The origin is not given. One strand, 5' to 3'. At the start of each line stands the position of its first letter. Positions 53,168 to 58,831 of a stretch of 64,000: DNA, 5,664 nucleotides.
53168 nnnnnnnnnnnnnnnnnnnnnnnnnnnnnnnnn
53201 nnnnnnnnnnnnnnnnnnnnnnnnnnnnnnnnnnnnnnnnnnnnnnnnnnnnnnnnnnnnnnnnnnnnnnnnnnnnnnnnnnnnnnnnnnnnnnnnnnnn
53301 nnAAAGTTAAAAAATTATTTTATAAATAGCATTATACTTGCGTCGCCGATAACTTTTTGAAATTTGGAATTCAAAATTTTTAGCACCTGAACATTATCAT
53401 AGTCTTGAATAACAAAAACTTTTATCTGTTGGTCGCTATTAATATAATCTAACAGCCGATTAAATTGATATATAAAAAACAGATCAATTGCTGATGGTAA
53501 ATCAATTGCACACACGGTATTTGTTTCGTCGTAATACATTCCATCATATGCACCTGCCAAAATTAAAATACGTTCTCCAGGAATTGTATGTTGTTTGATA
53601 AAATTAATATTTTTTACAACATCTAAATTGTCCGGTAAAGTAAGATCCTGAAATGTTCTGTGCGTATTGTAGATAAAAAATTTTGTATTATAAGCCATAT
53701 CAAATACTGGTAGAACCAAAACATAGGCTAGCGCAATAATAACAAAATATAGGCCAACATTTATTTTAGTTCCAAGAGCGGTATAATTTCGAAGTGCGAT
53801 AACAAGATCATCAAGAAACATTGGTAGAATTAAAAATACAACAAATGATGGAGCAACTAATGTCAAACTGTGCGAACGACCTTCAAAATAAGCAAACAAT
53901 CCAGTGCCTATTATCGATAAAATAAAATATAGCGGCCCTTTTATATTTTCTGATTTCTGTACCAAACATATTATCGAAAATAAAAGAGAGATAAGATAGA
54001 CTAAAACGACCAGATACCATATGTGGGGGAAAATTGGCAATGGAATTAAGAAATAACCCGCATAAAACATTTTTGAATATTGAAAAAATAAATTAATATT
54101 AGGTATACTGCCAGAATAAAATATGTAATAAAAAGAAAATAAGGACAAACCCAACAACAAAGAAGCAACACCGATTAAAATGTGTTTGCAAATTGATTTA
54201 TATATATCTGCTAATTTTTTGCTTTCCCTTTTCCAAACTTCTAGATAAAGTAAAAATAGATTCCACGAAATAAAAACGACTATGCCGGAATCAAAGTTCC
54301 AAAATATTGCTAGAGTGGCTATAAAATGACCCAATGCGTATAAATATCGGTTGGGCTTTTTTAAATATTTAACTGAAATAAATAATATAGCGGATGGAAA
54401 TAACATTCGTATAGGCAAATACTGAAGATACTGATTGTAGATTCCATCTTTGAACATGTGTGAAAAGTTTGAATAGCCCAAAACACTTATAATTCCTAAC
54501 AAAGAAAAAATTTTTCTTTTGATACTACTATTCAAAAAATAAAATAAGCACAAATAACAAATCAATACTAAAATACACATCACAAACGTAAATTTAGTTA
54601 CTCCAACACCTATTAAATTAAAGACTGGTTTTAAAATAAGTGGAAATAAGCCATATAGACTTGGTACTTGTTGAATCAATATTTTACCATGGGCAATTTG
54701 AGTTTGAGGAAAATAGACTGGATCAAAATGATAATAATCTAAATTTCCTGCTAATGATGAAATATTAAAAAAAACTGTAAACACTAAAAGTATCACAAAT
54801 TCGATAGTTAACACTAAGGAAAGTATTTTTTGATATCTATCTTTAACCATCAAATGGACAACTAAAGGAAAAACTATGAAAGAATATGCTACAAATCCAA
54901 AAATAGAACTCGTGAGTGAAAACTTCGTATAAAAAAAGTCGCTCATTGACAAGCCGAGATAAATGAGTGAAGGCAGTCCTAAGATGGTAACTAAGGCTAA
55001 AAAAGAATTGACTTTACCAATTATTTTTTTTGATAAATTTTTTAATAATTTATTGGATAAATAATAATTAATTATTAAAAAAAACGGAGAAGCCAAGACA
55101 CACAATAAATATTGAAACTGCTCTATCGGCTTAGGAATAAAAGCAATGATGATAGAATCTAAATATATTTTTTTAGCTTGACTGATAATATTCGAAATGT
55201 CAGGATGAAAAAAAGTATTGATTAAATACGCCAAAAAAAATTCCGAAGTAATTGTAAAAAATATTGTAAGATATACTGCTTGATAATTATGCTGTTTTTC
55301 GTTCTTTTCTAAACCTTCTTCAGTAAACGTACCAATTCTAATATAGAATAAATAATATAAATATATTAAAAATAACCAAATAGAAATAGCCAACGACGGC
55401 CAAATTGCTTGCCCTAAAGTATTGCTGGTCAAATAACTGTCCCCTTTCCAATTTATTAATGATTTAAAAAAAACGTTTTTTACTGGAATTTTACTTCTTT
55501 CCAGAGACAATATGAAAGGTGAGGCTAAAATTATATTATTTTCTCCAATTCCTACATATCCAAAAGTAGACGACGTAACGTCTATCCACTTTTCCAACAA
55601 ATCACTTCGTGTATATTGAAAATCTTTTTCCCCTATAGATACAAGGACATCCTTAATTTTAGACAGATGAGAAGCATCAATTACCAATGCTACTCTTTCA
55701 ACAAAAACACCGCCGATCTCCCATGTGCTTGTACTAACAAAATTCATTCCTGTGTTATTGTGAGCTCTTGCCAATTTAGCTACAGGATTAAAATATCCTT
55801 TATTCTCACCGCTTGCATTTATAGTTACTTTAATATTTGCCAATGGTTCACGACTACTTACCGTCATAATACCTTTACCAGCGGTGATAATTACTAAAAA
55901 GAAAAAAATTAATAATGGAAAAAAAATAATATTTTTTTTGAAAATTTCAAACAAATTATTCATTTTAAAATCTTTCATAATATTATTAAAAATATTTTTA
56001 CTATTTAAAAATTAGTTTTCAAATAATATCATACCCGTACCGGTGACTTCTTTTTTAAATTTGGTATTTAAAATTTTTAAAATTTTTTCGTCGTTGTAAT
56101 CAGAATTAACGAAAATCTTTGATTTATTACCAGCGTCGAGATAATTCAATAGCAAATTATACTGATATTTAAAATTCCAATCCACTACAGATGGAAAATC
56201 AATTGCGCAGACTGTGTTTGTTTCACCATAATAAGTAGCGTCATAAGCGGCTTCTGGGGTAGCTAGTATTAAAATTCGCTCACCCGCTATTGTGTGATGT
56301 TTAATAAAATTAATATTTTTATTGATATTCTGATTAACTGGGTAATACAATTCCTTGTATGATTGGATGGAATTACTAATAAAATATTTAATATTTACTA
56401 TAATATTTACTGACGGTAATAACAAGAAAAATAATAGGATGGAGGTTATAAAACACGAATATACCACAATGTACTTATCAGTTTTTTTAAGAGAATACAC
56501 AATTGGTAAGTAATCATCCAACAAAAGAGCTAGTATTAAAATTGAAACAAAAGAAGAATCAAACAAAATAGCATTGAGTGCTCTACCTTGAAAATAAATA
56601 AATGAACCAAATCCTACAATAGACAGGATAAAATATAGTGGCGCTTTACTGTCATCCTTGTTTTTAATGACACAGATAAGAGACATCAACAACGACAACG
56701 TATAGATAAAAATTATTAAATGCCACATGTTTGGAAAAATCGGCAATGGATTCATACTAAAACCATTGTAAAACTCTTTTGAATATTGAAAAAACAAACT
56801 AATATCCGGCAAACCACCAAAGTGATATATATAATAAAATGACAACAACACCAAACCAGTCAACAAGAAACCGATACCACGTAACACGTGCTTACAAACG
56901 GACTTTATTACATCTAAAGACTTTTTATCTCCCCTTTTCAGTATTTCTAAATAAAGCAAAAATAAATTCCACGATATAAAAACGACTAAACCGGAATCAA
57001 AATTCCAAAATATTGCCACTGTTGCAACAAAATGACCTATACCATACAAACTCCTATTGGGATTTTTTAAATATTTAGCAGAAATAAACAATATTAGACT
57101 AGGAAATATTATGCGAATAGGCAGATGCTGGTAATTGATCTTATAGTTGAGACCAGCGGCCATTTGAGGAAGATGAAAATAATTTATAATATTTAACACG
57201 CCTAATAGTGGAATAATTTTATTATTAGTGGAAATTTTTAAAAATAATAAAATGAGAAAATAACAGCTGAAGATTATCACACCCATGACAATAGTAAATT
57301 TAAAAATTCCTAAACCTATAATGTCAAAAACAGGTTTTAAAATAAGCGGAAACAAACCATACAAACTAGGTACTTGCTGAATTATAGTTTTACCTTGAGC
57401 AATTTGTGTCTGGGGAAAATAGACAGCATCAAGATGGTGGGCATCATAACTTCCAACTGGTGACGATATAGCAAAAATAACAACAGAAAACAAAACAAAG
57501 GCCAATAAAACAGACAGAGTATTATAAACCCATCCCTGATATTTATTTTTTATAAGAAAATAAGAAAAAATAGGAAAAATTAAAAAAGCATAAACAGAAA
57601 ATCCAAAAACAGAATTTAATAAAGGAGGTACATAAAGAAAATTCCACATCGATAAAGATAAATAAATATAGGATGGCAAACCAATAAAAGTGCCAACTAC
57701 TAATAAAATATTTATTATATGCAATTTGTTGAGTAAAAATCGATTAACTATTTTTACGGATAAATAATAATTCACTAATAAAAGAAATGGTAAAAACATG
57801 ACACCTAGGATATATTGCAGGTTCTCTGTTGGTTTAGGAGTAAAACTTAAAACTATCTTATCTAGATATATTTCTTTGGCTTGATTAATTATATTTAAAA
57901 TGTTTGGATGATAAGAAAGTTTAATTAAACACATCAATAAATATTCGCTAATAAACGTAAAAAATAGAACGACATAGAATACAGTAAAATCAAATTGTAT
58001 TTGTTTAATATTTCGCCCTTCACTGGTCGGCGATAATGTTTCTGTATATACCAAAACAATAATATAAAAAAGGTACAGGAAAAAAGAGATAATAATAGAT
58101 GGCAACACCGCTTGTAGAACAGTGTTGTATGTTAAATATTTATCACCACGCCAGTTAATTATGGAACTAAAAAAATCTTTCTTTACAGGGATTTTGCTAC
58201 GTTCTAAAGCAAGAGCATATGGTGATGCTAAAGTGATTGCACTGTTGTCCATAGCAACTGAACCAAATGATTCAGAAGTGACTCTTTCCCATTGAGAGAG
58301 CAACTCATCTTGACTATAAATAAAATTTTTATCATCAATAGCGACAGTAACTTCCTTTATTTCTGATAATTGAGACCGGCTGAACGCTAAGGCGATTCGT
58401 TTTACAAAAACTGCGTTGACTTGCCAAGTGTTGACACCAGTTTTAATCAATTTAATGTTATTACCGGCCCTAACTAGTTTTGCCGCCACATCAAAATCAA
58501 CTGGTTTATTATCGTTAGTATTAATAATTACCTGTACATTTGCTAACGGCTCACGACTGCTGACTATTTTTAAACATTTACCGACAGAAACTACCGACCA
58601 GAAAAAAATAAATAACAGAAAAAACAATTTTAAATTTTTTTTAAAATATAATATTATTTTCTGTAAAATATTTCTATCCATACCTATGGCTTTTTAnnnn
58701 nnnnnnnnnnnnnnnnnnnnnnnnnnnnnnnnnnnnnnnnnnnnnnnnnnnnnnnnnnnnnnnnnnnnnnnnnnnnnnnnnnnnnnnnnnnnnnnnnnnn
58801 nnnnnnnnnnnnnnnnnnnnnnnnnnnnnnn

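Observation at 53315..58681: Tandem paralogous ~890-aa polytopic membrane proteins in the glycan locus: candidate undescribed GT-C-like polymerase/transferase family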

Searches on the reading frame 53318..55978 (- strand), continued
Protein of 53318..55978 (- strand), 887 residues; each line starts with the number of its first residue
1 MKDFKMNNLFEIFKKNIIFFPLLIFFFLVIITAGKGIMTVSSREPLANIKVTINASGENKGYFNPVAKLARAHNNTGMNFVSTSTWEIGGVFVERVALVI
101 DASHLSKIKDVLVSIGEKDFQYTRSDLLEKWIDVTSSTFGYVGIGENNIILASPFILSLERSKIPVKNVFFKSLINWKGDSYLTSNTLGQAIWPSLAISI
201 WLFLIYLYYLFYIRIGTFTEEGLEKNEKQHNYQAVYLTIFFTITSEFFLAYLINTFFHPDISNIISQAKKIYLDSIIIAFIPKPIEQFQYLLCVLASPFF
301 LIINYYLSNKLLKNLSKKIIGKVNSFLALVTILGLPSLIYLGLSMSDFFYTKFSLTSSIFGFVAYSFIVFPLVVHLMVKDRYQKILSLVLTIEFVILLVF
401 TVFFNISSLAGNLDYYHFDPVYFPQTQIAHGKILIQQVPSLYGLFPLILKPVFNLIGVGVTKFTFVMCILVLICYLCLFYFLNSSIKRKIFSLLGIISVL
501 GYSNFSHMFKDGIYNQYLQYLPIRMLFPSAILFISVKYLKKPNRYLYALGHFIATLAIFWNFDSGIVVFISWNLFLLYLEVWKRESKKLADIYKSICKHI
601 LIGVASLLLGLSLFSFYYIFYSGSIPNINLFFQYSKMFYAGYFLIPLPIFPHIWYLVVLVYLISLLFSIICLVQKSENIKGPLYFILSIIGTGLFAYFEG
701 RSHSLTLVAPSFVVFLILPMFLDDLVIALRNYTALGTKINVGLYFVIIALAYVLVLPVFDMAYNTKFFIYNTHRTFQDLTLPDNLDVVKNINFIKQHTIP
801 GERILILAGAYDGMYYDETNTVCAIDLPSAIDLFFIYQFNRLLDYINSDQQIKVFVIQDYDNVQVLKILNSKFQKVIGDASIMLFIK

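Call 80: find_encoding_contigs(protein=P0094, flank=8000, max_places=1)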
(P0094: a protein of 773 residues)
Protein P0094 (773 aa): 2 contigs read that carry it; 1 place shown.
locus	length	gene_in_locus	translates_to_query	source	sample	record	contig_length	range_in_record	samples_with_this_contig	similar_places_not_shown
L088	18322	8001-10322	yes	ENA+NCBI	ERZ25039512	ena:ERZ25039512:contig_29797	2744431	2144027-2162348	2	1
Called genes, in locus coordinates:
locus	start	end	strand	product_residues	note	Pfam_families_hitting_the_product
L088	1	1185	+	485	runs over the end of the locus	PF01425:Amidase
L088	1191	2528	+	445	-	-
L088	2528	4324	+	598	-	PF26626:DUF8201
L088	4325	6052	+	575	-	PF26626:DUF8201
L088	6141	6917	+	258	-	PF00483:NTP_transferase, PF12804:NTP_transf_3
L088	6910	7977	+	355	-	PF01370:Epimerase, PF04321:RmlD_sub_bind (weak), PF16363:GDP_Man_Dehyd, PF02719:Polysacc_synt_2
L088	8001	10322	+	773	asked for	-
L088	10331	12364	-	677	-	-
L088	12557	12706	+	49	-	-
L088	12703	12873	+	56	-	-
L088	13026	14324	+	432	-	PF01041:DegT_DnrJ_EryC1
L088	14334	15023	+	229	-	-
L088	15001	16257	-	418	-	PF09594:GT87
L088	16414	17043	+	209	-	PF00702:Hydrolase, PF13419:HAD_2, PF13242:Hydrolase_like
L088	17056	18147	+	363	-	PF03102:NeuB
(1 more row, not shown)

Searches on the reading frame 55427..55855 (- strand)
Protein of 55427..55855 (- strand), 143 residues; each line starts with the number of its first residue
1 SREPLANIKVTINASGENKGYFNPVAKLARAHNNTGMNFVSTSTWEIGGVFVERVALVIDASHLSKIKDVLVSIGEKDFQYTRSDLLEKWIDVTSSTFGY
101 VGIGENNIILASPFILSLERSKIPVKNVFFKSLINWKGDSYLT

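Call 87: search_solved_structures(query=window:55427-55855:-, max_evalue=10)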
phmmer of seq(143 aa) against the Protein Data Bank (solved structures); distinct sequences matched with E-value up to 10: 2.
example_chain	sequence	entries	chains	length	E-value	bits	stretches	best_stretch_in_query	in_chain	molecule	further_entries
2eaq_A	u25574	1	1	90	1.1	12.8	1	36-88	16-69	LIM domain only protein 7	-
2asb_A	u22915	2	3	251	2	11.9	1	16-68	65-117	Transcription elongation protein nusA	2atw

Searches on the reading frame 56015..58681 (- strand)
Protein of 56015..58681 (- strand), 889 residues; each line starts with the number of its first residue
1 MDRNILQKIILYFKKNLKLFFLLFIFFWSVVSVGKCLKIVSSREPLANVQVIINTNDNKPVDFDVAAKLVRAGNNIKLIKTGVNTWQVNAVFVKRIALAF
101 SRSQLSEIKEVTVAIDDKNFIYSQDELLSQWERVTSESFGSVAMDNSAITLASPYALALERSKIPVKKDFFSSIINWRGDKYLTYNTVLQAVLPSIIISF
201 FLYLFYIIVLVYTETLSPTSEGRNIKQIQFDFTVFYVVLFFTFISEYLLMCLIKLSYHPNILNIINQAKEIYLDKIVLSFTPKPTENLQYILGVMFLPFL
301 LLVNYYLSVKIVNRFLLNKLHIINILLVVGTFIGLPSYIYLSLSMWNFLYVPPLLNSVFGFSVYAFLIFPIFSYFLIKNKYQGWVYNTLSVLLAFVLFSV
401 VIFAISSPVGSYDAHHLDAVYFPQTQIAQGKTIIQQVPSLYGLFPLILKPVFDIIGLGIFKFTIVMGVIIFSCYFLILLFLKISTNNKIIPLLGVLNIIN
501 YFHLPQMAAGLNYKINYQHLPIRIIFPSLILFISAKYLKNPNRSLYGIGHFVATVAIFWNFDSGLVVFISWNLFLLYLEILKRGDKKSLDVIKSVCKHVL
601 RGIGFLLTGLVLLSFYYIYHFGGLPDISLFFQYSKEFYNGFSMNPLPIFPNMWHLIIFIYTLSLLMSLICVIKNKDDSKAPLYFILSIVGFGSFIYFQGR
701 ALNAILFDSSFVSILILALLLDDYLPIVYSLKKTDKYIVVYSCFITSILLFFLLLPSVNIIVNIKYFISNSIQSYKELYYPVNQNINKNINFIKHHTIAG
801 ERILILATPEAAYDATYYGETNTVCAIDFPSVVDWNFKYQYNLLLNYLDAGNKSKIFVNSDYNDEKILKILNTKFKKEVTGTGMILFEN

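Call 4: search_protein_families(library=pfam, proteins=[window:56015-58681:-], max_evalue=1)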
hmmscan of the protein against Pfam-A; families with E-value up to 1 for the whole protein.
window:56015-58681:- (889 aa): 1 family
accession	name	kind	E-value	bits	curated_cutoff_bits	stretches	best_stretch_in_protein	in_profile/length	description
PF13677.11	MotB_plug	-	0.19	11.8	24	1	734-761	15-42/58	Membrane MotB of proton-channel complex MotA/MotB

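Call 5: search_protein_families(library=ncbifam, proteins=[window:56015-58681:-], max_evalue=1)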
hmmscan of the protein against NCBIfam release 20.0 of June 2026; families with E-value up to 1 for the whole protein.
window:56015-58681:- (889 aa): 1 family
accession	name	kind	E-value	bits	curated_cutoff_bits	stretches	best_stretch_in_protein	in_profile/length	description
NF005382.1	PRK06925.1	equivalog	0.77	10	264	1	738-782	1-47/225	flagellar motor protein MotS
